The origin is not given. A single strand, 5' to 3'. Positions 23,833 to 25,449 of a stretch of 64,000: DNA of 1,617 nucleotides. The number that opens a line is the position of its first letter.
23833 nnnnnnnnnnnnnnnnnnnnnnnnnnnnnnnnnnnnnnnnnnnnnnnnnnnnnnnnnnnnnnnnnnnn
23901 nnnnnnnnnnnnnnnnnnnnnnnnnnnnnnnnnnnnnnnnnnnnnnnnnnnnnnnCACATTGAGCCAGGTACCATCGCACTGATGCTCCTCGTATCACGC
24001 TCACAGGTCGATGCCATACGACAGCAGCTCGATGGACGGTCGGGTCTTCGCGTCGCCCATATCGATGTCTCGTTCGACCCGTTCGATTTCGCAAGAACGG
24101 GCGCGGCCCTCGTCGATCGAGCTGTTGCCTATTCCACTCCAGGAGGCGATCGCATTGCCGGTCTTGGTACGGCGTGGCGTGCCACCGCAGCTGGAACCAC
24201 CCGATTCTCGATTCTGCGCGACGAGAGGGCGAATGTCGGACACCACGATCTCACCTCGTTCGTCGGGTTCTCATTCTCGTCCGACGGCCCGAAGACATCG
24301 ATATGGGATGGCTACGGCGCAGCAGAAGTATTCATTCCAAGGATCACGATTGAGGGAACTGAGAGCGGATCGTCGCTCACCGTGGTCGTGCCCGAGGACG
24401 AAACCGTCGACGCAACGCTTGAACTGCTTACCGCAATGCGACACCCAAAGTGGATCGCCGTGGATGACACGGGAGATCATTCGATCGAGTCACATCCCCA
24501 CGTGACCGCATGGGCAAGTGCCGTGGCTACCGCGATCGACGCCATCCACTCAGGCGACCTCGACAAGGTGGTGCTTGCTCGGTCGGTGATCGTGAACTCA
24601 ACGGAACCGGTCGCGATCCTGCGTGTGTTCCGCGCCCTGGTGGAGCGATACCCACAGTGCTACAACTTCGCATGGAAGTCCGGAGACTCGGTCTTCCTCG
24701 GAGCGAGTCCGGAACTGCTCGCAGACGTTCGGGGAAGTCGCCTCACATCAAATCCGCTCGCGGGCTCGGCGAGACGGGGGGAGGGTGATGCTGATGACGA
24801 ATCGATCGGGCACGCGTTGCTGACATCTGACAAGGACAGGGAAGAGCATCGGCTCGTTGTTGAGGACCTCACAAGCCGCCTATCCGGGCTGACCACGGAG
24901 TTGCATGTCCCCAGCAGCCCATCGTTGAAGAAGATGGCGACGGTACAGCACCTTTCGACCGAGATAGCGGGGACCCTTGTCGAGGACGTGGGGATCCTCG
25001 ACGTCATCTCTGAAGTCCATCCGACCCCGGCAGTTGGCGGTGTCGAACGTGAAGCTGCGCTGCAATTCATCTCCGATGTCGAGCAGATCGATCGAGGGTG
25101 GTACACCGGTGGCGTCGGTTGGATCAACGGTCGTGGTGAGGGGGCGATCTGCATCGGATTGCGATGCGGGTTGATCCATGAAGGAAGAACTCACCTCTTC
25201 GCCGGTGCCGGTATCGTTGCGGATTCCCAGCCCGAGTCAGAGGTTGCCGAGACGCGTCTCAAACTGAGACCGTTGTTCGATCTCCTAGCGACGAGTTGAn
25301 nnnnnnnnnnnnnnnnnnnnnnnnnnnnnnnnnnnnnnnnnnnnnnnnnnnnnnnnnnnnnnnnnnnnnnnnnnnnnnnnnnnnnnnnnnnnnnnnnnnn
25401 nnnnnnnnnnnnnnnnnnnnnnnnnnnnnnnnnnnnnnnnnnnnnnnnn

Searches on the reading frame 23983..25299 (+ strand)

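Call 64: search_protein_families(library=pfam, proteins=[window:23983-25299:+], max_evalue=0.00001)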
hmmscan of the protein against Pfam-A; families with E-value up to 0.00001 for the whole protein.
window:23983-25299:+ (438 aa): 1 family
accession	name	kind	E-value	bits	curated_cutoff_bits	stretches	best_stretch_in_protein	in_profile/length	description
PF00425.24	Chorismate_bind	-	3.3e-76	256.7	27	1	176-427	4-257/257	chorismate binding enzyme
